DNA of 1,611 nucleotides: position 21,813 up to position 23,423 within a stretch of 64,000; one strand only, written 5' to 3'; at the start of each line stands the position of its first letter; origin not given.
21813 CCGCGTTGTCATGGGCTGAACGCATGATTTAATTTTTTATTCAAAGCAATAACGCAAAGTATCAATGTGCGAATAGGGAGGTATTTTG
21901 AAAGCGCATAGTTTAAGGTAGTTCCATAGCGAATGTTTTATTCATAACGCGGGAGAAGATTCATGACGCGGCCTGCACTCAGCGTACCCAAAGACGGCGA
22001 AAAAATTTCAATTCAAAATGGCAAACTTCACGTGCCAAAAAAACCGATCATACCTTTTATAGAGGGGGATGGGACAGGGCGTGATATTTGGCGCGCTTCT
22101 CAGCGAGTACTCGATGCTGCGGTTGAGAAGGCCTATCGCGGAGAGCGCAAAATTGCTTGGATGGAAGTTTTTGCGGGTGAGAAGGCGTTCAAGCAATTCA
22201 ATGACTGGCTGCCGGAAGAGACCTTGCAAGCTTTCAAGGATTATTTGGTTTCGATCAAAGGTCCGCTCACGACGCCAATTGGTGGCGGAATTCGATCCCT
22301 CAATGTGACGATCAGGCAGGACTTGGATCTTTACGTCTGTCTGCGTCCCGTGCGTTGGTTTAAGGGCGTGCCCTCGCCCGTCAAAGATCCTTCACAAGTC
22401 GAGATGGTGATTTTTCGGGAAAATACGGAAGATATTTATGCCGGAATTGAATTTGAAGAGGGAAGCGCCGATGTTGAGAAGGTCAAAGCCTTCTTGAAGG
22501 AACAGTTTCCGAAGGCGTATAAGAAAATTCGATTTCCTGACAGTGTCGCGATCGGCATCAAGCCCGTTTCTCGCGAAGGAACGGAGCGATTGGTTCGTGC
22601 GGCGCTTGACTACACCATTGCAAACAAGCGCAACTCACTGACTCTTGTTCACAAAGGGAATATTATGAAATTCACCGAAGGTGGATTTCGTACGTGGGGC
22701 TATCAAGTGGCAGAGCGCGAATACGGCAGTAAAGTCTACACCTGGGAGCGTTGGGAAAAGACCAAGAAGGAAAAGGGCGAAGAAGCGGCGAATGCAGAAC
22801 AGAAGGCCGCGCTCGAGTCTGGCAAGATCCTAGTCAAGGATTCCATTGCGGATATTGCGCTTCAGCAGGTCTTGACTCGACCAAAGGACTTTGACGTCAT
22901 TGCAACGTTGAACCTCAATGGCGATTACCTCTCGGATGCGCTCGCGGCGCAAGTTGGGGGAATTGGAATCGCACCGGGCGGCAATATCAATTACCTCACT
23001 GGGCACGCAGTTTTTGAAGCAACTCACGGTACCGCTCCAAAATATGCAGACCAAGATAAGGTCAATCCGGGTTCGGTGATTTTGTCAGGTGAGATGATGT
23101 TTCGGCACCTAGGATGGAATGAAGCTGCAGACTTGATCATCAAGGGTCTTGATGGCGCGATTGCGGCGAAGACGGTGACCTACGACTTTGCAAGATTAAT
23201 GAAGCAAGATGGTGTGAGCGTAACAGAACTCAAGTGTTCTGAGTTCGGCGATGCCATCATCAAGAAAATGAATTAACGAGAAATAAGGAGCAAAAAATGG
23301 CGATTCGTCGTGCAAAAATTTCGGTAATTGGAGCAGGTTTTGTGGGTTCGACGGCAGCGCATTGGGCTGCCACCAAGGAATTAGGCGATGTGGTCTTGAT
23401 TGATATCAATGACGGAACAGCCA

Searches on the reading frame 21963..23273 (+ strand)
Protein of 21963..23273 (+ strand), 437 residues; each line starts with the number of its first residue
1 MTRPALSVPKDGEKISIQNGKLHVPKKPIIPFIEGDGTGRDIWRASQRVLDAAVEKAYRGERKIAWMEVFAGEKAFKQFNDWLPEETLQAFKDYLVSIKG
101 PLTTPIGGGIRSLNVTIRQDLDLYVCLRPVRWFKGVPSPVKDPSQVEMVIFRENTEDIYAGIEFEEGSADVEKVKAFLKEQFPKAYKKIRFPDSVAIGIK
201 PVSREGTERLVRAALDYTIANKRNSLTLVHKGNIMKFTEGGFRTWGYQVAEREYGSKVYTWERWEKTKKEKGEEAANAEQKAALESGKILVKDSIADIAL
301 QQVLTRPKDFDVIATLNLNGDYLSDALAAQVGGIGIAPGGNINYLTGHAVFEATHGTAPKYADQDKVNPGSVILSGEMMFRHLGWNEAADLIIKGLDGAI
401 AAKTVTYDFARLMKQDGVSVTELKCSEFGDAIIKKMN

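Call 93: search_protein_families(library=ncbifam, proteins=[window:21963-23273:+], max_evalue=1e-10)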
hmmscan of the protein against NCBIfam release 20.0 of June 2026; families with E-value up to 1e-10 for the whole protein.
window:21963-23273:+ (437 aa): 16 families
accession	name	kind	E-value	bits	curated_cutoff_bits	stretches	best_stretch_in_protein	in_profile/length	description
NF005425.0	PRK07006.1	equivalog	4.8e-214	710.7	490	1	6-436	5-416/416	NADP-dependent isocitrate dehydrogenase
TIGR00183.1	prok_nadp_idh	equivalog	3.2e-203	675.2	567.3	1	6-436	5-416/417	isocitrate dehydrogenase (NADP(+))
NF005610.0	PRK07362.1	equivalog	2.5e-153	511.2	585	2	6-284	7-293/474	NADP-dependent isocitrate dehydrogenase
NF005036.0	PRK06451.1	equivalog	1.2e-131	439.2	484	1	8-436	4-408/412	NADP-dependent isocitrate dehydrogenase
NF006673.0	PRK09222.1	equivalog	9.4e-69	232.6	509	2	283-436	194-341/482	NADP-dependent isocitrate dehydrogenase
NF006529.0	PRK08997.1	equivalog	2.6e-61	207.4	510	2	246-408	157-317/335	isocitrate dehydrogenase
TIGR02088.1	LEU3_arch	subfamily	3.7e-61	207.1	409.8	2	287-411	190-312/324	isopropylmalate/isohomocitrate dehydrogenases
NF040626.1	AksF2_Meth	equivalog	2.9e-55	187.8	540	2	31-252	5-190/333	homoisocitrate dehydrogenase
TIGR02924.1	ICDH_alpha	equivalog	1.9e-52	178.9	561.35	2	281-436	188-337/473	isocitrate dehydrogenase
TIGR00175.1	mito_nad_idh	equivalog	1e-51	176.1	432.4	2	285-410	193-318/334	isocitrate dehydrogenase (NAD(+))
NF002898.0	PRK03437.1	equivalog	1.3e-50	172.6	393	2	297-405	219-328/347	3-isopropylmalate dehydrogenase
NF040619.1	AksF_Meth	equivalog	1.9e-49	168.6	500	2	288-417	211-338/343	homoisocitrate dehydrogenase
TIGR02089.1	TTC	equivalog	6.4e-39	133.8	470.4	2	282-411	207-337/352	tartrate dehydrogenase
NF006048.0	PRK08194.1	equivalog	1.6e-35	122.8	501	2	299-410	221-333/352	tartrate dehydrogenase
NF040855.1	iso_homocit_dh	equivalog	2.5e-31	109.2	680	1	288-402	185-295/345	isocitrate--homoisocitrate dehydrogenase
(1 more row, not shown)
